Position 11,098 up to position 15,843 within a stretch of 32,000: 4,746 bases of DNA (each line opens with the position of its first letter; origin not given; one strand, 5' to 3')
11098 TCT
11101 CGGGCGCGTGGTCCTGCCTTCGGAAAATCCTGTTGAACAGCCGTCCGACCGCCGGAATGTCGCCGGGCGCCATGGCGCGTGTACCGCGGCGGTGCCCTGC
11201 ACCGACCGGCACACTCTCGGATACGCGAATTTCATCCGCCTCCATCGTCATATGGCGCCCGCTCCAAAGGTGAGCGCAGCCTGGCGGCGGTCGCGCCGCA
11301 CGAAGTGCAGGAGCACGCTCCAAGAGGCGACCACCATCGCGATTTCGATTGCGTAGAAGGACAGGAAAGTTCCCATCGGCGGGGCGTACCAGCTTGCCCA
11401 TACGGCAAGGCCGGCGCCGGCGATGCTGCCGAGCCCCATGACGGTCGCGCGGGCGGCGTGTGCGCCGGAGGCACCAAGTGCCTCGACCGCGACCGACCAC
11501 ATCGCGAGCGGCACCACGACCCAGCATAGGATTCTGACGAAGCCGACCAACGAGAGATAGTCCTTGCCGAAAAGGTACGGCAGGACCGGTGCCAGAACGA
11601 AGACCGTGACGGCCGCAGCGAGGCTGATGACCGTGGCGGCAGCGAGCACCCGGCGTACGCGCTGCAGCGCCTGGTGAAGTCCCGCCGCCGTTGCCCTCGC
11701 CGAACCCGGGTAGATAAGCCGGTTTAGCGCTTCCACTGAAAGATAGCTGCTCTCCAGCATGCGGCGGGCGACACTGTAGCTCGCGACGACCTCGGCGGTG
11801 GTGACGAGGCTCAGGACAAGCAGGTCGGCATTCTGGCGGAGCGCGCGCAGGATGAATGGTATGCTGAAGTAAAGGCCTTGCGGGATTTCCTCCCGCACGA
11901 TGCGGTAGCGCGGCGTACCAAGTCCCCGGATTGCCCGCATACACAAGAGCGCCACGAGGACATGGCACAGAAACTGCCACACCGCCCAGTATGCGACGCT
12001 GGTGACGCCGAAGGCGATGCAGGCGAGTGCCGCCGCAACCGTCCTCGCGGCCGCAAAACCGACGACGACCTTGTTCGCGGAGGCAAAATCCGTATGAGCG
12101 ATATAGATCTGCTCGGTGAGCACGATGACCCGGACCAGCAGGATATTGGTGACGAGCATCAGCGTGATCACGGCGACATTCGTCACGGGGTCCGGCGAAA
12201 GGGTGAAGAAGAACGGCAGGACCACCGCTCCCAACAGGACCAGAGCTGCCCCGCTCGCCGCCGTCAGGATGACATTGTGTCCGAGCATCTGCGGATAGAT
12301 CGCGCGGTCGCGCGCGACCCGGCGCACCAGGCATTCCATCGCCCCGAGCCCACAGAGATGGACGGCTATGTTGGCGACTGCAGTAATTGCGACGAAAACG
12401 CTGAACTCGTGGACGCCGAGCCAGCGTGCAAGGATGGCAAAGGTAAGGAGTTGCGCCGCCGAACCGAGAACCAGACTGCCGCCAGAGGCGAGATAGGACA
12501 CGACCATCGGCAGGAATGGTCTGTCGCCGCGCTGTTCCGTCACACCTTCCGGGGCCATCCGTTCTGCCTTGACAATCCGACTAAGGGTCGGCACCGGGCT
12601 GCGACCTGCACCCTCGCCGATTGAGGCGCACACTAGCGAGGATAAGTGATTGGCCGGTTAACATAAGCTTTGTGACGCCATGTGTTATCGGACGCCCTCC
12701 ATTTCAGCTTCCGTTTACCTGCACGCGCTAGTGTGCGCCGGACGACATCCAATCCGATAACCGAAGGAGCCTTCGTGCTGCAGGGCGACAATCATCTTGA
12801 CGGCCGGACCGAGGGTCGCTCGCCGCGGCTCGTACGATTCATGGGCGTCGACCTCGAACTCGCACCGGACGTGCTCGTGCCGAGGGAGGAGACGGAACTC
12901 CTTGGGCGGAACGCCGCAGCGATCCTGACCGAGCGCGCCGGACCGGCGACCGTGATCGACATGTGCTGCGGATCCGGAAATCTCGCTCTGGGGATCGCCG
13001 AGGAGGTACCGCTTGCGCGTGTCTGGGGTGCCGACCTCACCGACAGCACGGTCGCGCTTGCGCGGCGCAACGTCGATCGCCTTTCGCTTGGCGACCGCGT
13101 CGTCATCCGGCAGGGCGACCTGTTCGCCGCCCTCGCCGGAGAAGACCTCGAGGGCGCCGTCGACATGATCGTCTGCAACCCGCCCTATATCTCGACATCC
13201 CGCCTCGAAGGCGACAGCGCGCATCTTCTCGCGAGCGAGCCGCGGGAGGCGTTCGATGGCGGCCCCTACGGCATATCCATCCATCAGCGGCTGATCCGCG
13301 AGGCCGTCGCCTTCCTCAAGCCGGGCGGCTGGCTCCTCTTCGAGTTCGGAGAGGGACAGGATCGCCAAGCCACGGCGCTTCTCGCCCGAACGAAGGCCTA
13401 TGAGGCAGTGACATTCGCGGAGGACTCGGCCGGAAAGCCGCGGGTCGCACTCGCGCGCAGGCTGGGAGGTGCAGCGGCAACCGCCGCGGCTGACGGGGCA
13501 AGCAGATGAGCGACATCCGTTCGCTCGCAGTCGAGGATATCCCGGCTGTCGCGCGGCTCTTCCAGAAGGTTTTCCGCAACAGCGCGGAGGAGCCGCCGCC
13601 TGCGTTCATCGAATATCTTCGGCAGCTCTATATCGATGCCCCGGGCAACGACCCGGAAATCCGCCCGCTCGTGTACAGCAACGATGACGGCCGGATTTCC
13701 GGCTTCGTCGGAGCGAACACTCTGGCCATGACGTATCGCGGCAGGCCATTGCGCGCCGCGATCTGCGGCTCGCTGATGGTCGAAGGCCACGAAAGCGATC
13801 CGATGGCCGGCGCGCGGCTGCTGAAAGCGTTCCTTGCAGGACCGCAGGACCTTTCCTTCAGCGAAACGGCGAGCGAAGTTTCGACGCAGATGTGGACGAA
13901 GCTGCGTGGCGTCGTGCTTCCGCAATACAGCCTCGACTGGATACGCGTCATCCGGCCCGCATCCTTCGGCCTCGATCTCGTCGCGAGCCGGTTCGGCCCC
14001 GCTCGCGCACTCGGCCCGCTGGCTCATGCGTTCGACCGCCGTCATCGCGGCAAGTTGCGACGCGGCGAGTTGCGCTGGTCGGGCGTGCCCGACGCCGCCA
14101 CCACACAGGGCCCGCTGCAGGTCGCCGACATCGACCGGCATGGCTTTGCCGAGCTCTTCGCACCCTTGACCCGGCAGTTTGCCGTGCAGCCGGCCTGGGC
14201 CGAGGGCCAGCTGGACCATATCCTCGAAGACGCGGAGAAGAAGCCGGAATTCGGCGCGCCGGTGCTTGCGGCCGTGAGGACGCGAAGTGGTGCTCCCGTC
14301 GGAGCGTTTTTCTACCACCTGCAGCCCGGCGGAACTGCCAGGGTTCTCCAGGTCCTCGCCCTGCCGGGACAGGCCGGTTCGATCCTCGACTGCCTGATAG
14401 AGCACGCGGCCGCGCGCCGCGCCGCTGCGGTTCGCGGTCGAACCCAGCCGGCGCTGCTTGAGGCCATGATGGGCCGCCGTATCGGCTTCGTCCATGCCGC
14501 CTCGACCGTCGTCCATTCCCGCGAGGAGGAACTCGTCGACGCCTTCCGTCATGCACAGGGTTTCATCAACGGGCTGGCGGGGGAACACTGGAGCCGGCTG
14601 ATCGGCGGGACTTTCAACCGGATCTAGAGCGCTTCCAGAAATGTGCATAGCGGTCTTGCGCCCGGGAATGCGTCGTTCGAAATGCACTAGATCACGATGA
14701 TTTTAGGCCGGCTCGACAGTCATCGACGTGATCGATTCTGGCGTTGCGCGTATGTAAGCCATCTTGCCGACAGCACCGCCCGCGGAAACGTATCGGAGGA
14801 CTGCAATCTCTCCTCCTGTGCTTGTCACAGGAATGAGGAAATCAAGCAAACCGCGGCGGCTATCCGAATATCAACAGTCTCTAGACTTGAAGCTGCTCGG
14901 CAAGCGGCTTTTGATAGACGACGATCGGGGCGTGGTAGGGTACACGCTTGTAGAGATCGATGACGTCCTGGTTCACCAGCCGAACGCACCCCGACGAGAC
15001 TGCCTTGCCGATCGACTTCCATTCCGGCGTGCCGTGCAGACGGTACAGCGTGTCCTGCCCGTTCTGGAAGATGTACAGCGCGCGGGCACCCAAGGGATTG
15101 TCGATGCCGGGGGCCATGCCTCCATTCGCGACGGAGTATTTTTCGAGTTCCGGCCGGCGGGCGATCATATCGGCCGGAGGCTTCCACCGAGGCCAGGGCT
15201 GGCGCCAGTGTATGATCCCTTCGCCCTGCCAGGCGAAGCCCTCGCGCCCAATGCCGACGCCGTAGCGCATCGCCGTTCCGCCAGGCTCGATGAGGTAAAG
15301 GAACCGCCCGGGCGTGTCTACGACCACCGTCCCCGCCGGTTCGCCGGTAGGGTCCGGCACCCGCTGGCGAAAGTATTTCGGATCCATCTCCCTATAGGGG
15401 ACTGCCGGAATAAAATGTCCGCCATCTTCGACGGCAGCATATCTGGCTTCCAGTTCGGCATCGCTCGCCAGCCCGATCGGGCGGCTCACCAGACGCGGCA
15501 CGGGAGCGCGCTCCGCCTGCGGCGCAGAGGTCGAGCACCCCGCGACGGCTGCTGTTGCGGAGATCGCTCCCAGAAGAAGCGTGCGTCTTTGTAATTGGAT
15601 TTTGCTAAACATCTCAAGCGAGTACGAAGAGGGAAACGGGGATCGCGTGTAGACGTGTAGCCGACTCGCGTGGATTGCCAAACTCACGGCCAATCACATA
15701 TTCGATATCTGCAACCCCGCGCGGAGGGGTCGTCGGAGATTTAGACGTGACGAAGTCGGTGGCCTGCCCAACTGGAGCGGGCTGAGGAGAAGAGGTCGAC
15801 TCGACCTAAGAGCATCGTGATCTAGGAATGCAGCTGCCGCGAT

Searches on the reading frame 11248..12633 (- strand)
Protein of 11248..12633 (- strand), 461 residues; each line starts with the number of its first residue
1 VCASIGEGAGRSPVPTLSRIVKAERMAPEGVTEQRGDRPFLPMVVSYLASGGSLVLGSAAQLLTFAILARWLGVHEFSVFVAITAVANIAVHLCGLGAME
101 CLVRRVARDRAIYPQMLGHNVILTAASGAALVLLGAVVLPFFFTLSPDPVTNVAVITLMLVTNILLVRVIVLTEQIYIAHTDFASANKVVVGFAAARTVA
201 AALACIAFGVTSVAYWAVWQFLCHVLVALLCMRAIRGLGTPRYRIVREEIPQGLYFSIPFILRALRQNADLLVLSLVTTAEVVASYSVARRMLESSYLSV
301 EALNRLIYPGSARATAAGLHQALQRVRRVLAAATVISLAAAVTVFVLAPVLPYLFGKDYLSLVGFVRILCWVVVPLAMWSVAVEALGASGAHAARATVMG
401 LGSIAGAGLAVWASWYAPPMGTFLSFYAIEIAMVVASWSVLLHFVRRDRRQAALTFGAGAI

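Call 26: search_protein_families(library=pfam, proteins=[window:11248-12633:-], max_evalue=0.01)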
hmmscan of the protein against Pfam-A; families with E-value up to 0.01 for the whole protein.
window:11248-12633:- (461 aa): 2 families
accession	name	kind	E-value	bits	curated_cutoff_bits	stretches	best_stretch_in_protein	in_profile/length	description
PF01943.22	Polysacc_synt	-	1.9e-11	44.4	28.2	1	55-293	13-251/274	Polysaccharide biosynthesis protein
PF13440.11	Polysacc_synt_3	-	1.4e-09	38.1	23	1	67-363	1-292/293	Polysaccharide biosynthesis protein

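Call 27: search_protein_families(library=ncbifam, proteins=[window:11248-12633:-], max_evalue=0.01)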
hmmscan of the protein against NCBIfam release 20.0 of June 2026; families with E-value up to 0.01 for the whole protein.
window:11248-12633:- (461 aa): 0 families

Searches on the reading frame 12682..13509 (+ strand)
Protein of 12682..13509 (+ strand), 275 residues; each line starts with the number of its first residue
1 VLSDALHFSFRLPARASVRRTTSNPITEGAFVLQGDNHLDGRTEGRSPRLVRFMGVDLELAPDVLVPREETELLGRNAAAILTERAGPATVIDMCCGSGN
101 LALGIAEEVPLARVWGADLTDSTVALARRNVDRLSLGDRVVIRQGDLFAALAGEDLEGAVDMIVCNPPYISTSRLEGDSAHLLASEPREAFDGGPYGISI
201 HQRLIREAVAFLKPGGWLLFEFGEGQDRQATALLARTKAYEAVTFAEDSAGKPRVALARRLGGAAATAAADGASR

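Call 26: search_protein_families(library=pfam, proteins=[window:12682-13509:+], max_evalue=0.01)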
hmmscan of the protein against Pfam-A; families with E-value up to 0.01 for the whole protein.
window:12682-13509:+ (275 aa): 14 families
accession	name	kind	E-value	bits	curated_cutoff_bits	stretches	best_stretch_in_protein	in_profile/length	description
PF05175.20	MTS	-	1.6e-12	47.8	23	1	89-183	33-122/170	Methyltransferase small domain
PF13649.12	Methyltransf_25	-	6.8e-10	40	27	1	91-166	1-71/97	Methyltransferase domain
PF13847.12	Methyltransf_31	-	3.6e-09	36.9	27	1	90-224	6-113/145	Methyltransferase domain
PF01170.24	UPF0020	-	2e-08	34.6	22.3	1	106-170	71-132/197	RMKL-like, methyltransferase domain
PF13489.12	Methyltransf_23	-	1.1e-06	29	27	1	73-221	8-117/164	Methyltransferase domain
PF11599.14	AviRa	-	1.1e-06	28.8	25.7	1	72-135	37-101/232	RRNA methyltransferase AviRa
PF08241.18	Methyltransf_11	-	1.8e-06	28.9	21.2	1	93-166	2-67/95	Methyltransferase domain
PF09445.16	Methyltransf_15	-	2.9e-06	27.4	22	1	90-169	3-81/165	RNA cap guanine-N2 methyltransferase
PF06325.19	PrmA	-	4.7e-06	26.8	22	1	88-166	162-233/296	Ribosomal protein L11 methyltransferase (PrmA)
PF08242.18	Methyltransf_12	-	1.5e-05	26.1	30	1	93-166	2-72/98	Methyltransferase domain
PF02384.22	N6_Mtase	-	0.00013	21.9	20.4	1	84-172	43-138/311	N-6 DNA Methylase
PF03602.21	Cons_hypoth95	-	0.00029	21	24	1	82-174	36-128/182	Conserved hypothetical protein 95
PF01728.25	FtsJ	-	0.005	17.2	24.1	1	89-231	23-148/181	FtsJ-like methyltransferase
PF01209.24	Ubie_methyltran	-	0.0067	16.2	20.1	0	87-133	47-94/233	ubiE/COQ5 methyltransferase family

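Call 27: search_protein_families(library=ncbifam, proteins=[window:12682-13509:+], max_evalue=0.01)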
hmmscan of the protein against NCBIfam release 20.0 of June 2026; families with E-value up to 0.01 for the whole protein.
window:12682-13509:+ (275 aa): 39 families (the best 25 are shown)
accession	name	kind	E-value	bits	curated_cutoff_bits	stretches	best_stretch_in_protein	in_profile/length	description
TIGR03534.1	RF_mod_PrmC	equivalog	1.1e-52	179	199.1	1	52-256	54-252/253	peptide chain release factor N(5)-glutamine methyltransferase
TIGR00536.1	hemK_fam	subfamily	2.3e-44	151.6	115.5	1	52-259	79-281/286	HemK family protein methyltransferase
TIGR03704.1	PrmC_rel_meth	equivalog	3.7e-37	128.1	248.8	1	52-246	51-240/251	putative protein N(5)-glutamine methyltransferase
TIGR03533.1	L3_gln_methyl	equivalog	1.2e-32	113.4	229.7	1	53-228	87-257/284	50S ribosomal protein L3 N(5)-glutamine methyltransferase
NF011529.0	PRK14968.1-3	equivalog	1.8e-17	63.5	162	1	51-218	3-152/198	putative methyltransferase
NF002421.0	PRK01544.1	equivalog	1.1e-12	47.4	567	1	90-255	141-301/524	bifunctional peptide chain release factor N(5)-glutamine methyltransferase PrmC/tRNA (guanosine(46)-N7)-methyltransferase TrmB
NF011530.0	PRK14968.1-4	equivalog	6e-11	42.1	243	1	58-220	13-155/202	putative methyltransferase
NF002910.0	PRK03522.2-3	equivalog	3.1e-10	39.6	558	1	51-168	197-317/383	23S rRNA (uracil(747)-C(5))-methyltransferase RlmC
TIGR00537.1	hemK_rel_arch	hypoth_equivalog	4e-09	36.4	87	1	81-217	14-135/179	HemK2/MTQ2 family protein methyltransferase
NF011527.0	PRK14968.1-1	equivalog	1.6e-07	31.2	242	1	62-249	12-178/192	putative methyltransferase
NF002909.0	PRK03522.2-1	equivalog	2.9e-07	30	553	1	49-168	193-308/374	23S rRNA (uracil(747)-C(5))-methyltransferase RlmC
NF007023.0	PRK09489.1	equivalog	2.3e-06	27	295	1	90-171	199-273/342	16S rRNA (guanine(1207)-N(2))-methyltransferase RsmC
NF050150.1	RiPP_MTase_ApyS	equivalog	2.4e-06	27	400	1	75-147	129-201/323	RiPP biosynthesis methyltransferase ApyS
TIGR02469.1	CbiT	equivalog_domain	6.5e-06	26.4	78.3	1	90-163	22-92/124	precorrin-6Y C5,15-methyltransferase (decarboxylating) subunit CbiT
NF001244.0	PRK00216.1-5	equivalog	1e-05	25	216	1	83-146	44-108/236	bifunctional demethylmenaquinone methyltransferase/2-methoxy-6-polyprenyl-1,4-benzoquinol methylase UbiE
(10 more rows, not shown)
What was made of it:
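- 12682..13509 (+): HemK-family N-methyltransferase (NPPY motif), overlapping the start of the tandem-GNAT gene. TIGR00536 scores 151.6, above 115.5, while the PrmC equivalog scores 179, below 199 (call 27).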

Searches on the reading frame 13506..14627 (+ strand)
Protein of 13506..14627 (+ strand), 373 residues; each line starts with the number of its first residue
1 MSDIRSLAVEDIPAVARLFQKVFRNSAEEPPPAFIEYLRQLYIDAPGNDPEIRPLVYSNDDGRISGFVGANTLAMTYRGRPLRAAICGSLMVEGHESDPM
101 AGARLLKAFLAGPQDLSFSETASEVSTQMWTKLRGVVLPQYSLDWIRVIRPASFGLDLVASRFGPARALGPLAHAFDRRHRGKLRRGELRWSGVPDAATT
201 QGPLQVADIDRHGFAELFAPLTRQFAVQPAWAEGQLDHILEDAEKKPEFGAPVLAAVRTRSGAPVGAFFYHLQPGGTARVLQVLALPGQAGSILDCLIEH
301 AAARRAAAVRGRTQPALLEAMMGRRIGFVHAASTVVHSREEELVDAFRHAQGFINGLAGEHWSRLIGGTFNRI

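Call 26: search_protein_families(library=pfam, proteins=[window:13506-14627:+], max_evalue=0.01)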
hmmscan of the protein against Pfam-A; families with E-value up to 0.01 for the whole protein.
window:13506-14627:+ (373 aa): 1 family
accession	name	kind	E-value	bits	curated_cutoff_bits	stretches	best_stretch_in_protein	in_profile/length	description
PF13527.13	Acetyltransf_9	-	0.0038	17.7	25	1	3-93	1-81/127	Acetyltransferase (GNAT) domain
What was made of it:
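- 13506..14627 (+): tandem-GNAT acyltransferase 1 (373 aa, annotated hypothetical), conserved partner of the cassette. The only Pfam hit is a weak GNAT match (call 26).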

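Call 27: search_protein_families(library=ncbifam, proteins=[window:13506-14627:+], max_evalue=0.01)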
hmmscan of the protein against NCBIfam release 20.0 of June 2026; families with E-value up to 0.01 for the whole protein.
window:13506-14627:+ (373 aa): 0 families

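Call 35: search_solved_structures(query=window:13506-14627:+, max_evalue=10)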
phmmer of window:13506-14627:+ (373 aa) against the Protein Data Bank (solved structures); distinct sequences matched with E-value up to 10: 0.
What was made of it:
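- Tried and rejected: There were no hits (calls 27, 35); only the predicted fold was informative.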

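Call 36: find_homologous_proteins(query=window:13506-14627:+)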
Query window:13506-14627:+ (373 aa): 560 proteins with E <= 0.001 among 8000 candidates; the best 120 are listed.
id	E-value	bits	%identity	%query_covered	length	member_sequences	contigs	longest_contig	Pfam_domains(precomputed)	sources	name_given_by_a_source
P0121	1.9e-244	828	99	100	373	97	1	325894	-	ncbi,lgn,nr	ncbi:hypothetical protein GOA77_03545 [Sinorhizobium meliloti]|nr:hypothetical protein [Sinorhizobiu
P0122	8.1e-213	724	87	99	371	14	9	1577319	-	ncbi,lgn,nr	ncbi:hypothetical protein GOL94_06495 [Sinorhizobium medicae]|nr:hypothetical protein [Sinorhizobium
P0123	1.3e-201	688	82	99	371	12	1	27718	-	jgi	jgi:hypothetical protein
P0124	9.0e-199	678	81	99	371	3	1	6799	-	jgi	jgi:hypothetical protein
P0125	1.3e-192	658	78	100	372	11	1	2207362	-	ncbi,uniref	ncbi:hypothetical protein [Sinorhizobium fredii]|uniref:hypothetical protein n=1 Tax=Rhizobium fredi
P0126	2.1e-190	651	77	99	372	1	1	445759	-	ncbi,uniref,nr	ncbi:hypothetical protein AU381_09885 [Sinorhizobium glycinis]|uniref:Uncharacterized protein n=1 Ta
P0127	3.5e-190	650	78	99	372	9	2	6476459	-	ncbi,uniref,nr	ncbi:hypothetical protein ABIE78_004157 [Sinorhizobium fredii]|uniref:Uncharacterized protein n=1 Ta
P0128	4.5e-189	646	77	99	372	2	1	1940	-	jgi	jgi:hypothetical protein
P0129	2.2e-187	641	76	99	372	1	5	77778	-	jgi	jgi:hypothetical protein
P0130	2.2e-186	637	76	99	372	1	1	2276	-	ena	-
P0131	3.0e-185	634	75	99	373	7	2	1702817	-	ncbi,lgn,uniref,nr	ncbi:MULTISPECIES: hypothetical protein [Sinorhizobium]|uniref:N-acetyltransferase domain-containing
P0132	4.2e-183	627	75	99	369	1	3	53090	-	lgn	-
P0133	1.1e-182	625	76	99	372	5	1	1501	-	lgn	-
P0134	5.8e-182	623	75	99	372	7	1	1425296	-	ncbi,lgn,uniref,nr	ncbi:hypothetical protein J2Z31_000741 [Sinorhizobium kostiense]|uniref:N-acetyltransferase domain-c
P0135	3.6e-181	620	75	99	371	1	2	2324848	-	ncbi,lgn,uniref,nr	ncbi:hypothetical protein PYH37_000238 [Sinorhizobium numidicum]|uniref:N-acetyltransferase domain-c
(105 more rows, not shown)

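Call 42: predict_structure(alignment_id=A2)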
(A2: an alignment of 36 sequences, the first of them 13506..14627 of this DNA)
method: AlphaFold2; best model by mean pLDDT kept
length: 373 residues; sequences in the alignment: 36
mean_pLDDT: 87.9   pTM: 0.86
mean pLDDT of the five models: 87.9, 86.7, 85.8, 84.1, 83.1
residues with pLDDT >= 90: 192; 70-90: 169; 50-70: 10; < 50: 2
segments of 3 or more residues with pLDDT < 50: none
pLDDT, mean of each block of 10 residues (from residue 1): 90 94 86 93 89 90 91 91 90 78 88 89 75 82 90 91 86 91 83 77 86 95 92 91 87 96 95 92 93 93 94 86 88 86 90 82 77 49
secondary structure, 60 per line:
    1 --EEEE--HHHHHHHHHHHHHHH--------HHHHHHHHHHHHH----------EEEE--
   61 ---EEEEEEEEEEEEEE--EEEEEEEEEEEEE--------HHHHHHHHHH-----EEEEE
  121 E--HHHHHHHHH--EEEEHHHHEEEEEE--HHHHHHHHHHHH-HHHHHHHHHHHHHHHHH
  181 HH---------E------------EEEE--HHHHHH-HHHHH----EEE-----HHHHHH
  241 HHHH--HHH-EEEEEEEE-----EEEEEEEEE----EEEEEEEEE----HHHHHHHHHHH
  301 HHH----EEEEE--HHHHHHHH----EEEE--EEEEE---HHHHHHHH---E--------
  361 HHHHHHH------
elements in order: E3-6 H9-23 H32-44 E55-58 E64-77 E80-92 H101-110 E116-121 H124-132 E135-138 H139-142 E143-148 H151-162 H164-182 E205-208 H211-216 H218-222 E227-229 H235-244 E251-258 E264-272 E277-285 H290-303 E308-312 H315-322 E327-330 E333-337 H341-348 H361-367
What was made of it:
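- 13506..14627 (+): AF2 gives pLDDT 87.9 (call 42).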

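Call 44: fold_search(model_id=the predicted structure, library=pdb)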
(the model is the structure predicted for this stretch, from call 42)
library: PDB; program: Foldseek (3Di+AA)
matches with E <= 10: 1014; with E <= 0.001: 443
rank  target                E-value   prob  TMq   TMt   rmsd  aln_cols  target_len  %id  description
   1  5mu6_B                4.5e-13  1.00  0.50  0.50   7.8       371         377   12  Human N-myristoyltransferase (NMT1) with Myristoyl-CoA and IMP-1088 inhibitor bound (released 2018-02-14)
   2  6b1l_A                5.8e-13  1.00  0.50  0.49   6.9       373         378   11  Crystal structure of glycylpeptide N-tetradecanoyltransferase from Plasmodium vivax in complex with inhibitor IMP-0001 (released 2018-09-26)
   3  4b14_C                5.8e-13  1.00  0.47  0.48   8.5       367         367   10  Plasmodium vivax N-myristoyltransferase with a bound benzofuran inhibitor (compound 26) (released 2012-10-17)
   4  9qqb_MA               5.8e-13  1.00  0.49  0.52   8.1       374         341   11  Quaternary complex of a translating ribosome, NAC, NMT1, and NatA (released 2025-07-16)
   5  5npq_A                6.5e-13  1.00  0.49  0.52   6.8       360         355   11  Human N-myristoyltransferase 1 (MNT1) with Myristoyl-CoA analogue X10 bound (released 2018-05-30)
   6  5g22_C                6.9e-13  1.00  0.47  0.47   7.7       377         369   11  Plasmodium vivax N-myristoyltransferase in complex with a quinoline inhibitor (compound 26) (released 2017-02-15)
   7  1iyl_A                7.4e-13  1.00  0.53  0.52   8.2       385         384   10  Crystal Structure of Candida albicans N-myristoyltransferase with Non-peptidic Inhibitor (released 2002-12-30)
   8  8fi4                  7.4e-13  1.00  0.50  0.46   7.8       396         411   13  Crystal Structure of Glycylpeptide N-tetradecanoyltransferase (N-myristoyl transferase) (NMT) from Leishmania major Frie (released 2022-12-28)
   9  2hv2_C                8.4e-13  1.00  0.56  0.54   4.8       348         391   10  Crystal Structure of Conserved Protein of Unknown Function from Enterococcus faecalis V583 at 2.4 A Resolution, Probab (released 2006-08-29)
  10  6ehj_B                8.9e-13  1.00  0.49  0.49   7.0       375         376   11  Human N-myristoyltransferase (NMT1) with Myristoyl-CoA and peptide bound (released 2019-03-27)
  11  2hv2_D                1.1e-12  1.00  0.56  0.54   4.7       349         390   11  Crystal Structure of Conserved Protein of Unknown Function from Enterococcus faecalis V583 at 2.4 A Resolution, Probab (released 2006-08-29)
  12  6rfy_D                1.1e-12  1.00  0.57  0.53   4.9       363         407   12  Crystal structure of Eis2 form Mycobacterium abscessus (released 2019-07-10)
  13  6maz_C                1.1e-12  1.00  0.48  0.48   7.5       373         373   10  Crystal structure of N-myristoyl transferase (NMT) G386E mutant from Plasmodium vivax in complex with inhibitor IMP-03 (released 2019-06-05)
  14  3jtk_B                1.1e-12  1.00  0.48  0.48   8.0       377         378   11  Crystal Structure of human type-I N-myristoyltransferase with bound myristoyl-CoA and inhibitor DDD90055 (released 2009-09-22)
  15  6may_C                1.1e-12  1.00  0.48  0.47   7.8       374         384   11  Crystal structure of N-myristoyl transferase (NMT) G386E mutant from Plasmodium vivax (released 2019-06-05)
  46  2hv2_A                3.1e-12  1.00  0.56  0.54   4.7       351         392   11  Crystal Structure of Conserved Protein of Unknown Function from Enterococcus faecalis V583 at 2.4 A Resolution, Probab (released 2006-08-29)
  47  2hv2_F                3.1e-12  1.00  0.55  0.53   5.2       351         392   10  Crystal Structure of Conserved Protein of Unknown Function from Enterococcus faecalis V583 at 2.4 A Resolution, Probab (released 2006-08-29)
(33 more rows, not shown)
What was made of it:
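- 13506..14627 (+): Foldseek matches N-myristoyltransferases and Eis with E about 1e-13 and TM 0.5-0.57 (call 44).
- On Tandem-GNAT N-acyltransferases (NMT / Eis type): The AF2 model (pLDDT 87.9) matches NMTs, Eis and 2hv2 with E about 1e-13 and TM 0.5-0.57 (calls 42, 44).
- The tandem-GNAT fold resembles N-acyltransferases acting on amines (call 44). The best Foldseek matches of the tandem-GNAT are myristoyl-CoA:protein N-myristoyltransferases (call 44).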

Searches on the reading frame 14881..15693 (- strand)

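Call 75: search_protein_families(library=pfam, proteins=[window:14881-15693:-], max_evalue=0.001)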
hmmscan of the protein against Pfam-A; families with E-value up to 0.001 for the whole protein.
window:14881-15693:- (270 aa): 1 family
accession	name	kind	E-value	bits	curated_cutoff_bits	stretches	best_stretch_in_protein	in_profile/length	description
PF03734.19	YkuD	-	1e-19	72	23.4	1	122-259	3-146/146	L,D-transpeptidase catalytic domain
